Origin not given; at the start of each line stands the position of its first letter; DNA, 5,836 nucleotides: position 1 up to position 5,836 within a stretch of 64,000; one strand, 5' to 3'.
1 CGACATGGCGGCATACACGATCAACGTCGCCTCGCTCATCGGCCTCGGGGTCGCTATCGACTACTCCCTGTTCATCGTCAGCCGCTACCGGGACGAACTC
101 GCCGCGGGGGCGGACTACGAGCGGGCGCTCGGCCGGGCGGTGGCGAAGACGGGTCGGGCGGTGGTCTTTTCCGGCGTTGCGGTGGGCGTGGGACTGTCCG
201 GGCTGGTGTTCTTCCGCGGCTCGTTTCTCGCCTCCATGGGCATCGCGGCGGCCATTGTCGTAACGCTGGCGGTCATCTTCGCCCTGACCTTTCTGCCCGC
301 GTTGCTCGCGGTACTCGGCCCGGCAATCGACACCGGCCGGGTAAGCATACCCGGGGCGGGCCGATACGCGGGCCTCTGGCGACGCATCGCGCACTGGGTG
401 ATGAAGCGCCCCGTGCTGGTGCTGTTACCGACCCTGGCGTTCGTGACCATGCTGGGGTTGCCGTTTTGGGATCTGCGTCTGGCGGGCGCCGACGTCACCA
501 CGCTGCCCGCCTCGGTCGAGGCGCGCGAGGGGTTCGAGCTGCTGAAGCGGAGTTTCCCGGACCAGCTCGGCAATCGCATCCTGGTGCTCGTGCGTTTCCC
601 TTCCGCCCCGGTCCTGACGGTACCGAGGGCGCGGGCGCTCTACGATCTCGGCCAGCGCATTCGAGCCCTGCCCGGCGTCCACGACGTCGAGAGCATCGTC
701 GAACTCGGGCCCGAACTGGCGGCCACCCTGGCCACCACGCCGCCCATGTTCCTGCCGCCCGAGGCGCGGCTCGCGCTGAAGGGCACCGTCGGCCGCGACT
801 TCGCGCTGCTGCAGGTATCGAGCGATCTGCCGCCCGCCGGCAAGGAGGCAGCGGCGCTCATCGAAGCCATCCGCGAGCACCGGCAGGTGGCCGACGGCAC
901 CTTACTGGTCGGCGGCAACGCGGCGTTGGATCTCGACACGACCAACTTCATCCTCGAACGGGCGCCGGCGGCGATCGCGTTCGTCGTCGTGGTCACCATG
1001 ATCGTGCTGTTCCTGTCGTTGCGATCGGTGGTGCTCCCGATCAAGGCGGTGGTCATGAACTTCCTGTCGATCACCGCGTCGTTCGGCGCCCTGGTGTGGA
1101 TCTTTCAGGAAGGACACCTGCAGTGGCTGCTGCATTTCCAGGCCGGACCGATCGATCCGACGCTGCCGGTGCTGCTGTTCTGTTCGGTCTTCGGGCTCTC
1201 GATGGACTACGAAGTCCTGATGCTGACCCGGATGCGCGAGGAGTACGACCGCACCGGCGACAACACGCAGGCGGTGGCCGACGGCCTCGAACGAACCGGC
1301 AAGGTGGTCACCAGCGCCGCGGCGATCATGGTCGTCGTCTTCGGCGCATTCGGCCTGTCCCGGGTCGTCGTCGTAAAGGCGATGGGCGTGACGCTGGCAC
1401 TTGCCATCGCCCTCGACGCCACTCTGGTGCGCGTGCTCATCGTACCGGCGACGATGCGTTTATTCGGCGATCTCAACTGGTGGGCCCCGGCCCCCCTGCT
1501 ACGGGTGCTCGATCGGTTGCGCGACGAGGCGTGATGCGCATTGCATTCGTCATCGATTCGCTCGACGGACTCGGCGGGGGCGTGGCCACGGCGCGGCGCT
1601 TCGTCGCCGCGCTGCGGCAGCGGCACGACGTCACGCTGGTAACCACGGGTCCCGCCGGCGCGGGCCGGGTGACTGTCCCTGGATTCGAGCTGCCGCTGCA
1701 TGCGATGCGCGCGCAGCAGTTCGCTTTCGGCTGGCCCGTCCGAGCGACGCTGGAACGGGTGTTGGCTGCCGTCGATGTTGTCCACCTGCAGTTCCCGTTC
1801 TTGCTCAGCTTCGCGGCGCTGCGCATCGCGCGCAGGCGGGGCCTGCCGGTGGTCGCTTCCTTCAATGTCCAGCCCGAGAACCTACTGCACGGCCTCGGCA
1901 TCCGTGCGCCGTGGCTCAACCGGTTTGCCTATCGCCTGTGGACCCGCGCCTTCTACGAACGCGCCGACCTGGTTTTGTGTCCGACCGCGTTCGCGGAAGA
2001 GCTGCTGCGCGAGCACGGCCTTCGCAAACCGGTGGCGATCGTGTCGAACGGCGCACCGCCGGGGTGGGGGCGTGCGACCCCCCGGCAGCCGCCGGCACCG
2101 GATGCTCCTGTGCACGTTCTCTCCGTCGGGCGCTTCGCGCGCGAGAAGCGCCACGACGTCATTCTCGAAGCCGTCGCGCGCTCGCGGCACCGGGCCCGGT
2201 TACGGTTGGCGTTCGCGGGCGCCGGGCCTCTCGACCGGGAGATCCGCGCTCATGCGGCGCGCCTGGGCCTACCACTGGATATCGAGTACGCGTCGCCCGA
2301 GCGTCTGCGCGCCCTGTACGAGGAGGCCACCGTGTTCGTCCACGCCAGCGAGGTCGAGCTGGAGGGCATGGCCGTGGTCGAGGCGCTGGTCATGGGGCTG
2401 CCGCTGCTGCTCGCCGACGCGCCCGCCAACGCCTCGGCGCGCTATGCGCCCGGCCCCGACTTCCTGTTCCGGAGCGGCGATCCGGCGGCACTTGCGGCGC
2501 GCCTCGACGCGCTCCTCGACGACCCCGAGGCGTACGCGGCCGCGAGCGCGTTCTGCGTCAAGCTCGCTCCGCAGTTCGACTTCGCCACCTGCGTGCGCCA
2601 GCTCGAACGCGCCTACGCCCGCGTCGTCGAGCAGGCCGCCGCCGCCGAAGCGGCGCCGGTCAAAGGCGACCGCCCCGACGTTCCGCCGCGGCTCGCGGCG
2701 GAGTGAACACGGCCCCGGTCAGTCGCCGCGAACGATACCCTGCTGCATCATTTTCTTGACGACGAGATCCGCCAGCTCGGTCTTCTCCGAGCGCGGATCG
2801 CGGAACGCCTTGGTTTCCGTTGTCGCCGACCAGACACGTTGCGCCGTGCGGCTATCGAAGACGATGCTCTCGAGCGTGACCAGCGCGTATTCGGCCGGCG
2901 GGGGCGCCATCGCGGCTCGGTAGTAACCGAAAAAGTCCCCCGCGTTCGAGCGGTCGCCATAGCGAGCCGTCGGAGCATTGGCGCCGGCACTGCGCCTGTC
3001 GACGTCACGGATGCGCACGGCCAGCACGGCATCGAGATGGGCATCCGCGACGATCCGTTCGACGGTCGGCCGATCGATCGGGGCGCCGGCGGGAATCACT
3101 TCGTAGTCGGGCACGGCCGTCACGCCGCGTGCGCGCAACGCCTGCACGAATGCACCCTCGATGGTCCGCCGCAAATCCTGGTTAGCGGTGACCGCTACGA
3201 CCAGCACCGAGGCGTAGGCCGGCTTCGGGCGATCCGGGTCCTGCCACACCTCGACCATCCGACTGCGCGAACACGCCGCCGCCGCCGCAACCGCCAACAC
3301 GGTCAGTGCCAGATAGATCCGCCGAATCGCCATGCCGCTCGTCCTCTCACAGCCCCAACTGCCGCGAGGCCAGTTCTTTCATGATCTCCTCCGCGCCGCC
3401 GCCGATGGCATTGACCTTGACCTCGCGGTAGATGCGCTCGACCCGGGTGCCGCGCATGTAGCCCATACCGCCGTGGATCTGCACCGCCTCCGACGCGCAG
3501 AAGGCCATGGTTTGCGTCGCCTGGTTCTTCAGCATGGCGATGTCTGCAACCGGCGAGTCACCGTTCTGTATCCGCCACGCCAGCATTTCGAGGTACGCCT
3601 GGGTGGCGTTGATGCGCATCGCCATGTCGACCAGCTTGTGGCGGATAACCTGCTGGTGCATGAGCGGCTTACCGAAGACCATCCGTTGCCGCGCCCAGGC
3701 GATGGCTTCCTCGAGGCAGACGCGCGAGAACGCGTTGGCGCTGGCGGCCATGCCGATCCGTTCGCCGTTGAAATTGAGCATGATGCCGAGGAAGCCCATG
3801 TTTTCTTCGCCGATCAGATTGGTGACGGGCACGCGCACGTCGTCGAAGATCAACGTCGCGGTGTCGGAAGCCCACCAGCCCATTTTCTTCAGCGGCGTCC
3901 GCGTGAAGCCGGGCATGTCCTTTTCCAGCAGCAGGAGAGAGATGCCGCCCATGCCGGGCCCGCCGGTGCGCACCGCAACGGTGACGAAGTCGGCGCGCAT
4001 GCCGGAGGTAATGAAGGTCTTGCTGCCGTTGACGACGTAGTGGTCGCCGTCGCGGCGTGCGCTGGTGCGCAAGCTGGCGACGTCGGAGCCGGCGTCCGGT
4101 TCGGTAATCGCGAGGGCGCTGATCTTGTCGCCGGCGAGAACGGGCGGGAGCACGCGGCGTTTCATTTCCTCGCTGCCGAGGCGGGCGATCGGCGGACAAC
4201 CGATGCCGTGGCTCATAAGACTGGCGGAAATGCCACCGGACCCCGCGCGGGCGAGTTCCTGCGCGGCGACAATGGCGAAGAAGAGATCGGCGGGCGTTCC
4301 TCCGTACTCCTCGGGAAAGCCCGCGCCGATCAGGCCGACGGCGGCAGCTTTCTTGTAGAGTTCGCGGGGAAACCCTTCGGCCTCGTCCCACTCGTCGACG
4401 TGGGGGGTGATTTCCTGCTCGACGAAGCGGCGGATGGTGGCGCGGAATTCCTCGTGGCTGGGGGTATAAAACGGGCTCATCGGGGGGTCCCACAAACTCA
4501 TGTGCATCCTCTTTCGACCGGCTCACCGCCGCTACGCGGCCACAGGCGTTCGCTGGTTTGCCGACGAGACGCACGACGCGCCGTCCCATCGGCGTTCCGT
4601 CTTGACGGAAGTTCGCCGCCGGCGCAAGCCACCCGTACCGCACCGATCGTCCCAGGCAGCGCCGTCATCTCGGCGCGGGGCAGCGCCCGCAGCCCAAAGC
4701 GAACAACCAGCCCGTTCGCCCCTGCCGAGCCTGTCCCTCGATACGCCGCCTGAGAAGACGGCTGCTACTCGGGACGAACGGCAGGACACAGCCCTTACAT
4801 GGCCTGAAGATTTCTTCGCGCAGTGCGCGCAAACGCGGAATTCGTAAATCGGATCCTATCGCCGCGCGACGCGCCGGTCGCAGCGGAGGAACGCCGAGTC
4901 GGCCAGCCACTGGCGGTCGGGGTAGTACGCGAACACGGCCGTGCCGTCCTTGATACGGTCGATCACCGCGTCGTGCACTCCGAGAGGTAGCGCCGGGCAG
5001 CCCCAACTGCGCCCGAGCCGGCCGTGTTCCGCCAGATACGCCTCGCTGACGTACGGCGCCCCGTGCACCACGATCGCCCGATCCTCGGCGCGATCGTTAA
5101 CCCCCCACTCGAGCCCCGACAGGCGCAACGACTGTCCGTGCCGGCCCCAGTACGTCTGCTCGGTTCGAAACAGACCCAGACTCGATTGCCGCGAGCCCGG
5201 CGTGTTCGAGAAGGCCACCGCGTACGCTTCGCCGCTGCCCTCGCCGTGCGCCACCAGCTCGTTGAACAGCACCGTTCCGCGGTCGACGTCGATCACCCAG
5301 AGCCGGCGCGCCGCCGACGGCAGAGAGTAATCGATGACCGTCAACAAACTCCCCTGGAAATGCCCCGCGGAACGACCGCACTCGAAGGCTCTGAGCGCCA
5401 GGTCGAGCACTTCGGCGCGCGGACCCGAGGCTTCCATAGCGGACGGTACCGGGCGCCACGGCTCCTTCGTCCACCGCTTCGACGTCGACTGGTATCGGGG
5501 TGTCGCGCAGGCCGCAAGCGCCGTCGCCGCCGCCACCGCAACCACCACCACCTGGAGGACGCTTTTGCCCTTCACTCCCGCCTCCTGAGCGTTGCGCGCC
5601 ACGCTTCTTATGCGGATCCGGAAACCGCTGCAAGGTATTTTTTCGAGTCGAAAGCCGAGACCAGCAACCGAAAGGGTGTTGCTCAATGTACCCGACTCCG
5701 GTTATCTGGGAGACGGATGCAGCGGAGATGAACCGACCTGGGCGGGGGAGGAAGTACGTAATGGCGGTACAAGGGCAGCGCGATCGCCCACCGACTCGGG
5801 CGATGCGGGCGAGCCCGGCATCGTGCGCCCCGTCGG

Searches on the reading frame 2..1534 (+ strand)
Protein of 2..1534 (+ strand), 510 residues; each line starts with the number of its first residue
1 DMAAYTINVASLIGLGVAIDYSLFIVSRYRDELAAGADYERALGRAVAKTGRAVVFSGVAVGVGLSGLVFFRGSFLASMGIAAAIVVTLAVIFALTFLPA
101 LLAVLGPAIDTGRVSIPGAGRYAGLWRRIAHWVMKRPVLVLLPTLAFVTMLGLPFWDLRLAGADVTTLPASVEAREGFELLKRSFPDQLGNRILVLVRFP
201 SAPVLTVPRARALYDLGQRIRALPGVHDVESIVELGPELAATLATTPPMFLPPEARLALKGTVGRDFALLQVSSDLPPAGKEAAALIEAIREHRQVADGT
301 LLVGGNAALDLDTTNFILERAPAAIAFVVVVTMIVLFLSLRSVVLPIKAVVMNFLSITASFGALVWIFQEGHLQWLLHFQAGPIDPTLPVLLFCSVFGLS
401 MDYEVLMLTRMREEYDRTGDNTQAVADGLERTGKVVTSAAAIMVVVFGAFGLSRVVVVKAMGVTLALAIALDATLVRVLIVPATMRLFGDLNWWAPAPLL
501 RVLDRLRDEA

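Call 13: search_protein_families(library=pfam, proteins=[window:2-1534:+], max_evalue=0.001)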
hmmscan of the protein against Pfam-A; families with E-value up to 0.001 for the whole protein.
window:2-1534:+ (510 aa): 2 families
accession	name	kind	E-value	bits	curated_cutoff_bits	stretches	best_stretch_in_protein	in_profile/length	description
PF03176.21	MMPL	-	1.4e-61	208.7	20.5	2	171-496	6-310/333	MMPL family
PF00873.25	ACR_tran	-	9.4e-05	20.7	28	1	3-105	379-489/1021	AcrB/AcrD/AcrF family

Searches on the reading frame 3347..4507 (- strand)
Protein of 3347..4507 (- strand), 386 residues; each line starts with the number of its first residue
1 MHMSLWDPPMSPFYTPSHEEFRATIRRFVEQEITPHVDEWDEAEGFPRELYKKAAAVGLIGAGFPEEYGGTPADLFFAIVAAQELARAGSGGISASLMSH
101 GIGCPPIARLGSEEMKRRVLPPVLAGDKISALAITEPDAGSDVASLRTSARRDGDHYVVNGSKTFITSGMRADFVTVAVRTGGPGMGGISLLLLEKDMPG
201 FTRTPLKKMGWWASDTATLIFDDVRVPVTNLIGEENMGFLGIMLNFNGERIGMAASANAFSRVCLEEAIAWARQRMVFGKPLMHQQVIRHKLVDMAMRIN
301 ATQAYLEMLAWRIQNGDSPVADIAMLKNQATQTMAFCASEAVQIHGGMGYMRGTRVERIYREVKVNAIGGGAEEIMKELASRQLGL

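Call 13: search_protein_families(library=pfam, proteins=[window:3347-4507:-], max_evalue=0.001)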
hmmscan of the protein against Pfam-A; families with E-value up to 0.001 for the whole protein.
window:3347-4507:- (386 aa): 5 families
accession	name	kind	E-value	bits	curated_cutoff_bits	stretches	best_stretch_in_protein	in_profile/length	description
PF00441.29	Acyl-CoA_dh_1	-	8.8e-43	146.5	22.4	1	236-384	1-149/150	Acyl-CoA dehydrogenase, C-terminal domain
PF02771.21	Acyl-CoA_dh_N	-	2.8e-34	118.3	22.9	1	15-127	1-113/113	Acyl-CoA dehydrogenase, N-terminal domain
PF02770.24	Acyl-CoA_dh_M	-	2.3e-24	85.8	33.3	1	131-224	1-97/97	Acyl-CoA dehydrogenase, middle domain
PF08028.16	Acyl-CoA_dh_2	-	1.2e-12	48.7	22.7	1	261-366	11-126/134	Acyl-CoA dehydrogenase, C-terminal domain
PF22924.1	ACOX_C_alpha1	-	0.00093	19.5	27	0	321-384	105-168/169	Acyl-CoA oxidase, C-alpha1 domain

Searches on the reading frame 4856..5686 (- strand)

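Call 13: search_protein_families(library=pfam, proteins=[window:4856-5686:-], max_evalue=0.001)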
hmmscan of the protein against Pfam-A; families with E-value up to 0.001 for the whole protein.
window:4856-5686:- (276 aa): 2 families
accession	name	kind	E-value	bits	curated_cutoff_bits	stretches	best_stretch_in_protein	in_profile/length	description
PF13645.11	YkuD_2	-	1.8e-62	210.2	27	1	91-254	7-169/169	L,D-transpeptidase catalytic domain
PF03734.19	YkuD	-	0.00011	23.2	23.4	1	126-251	10-144/146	L,D-transpeptidase catalytic domain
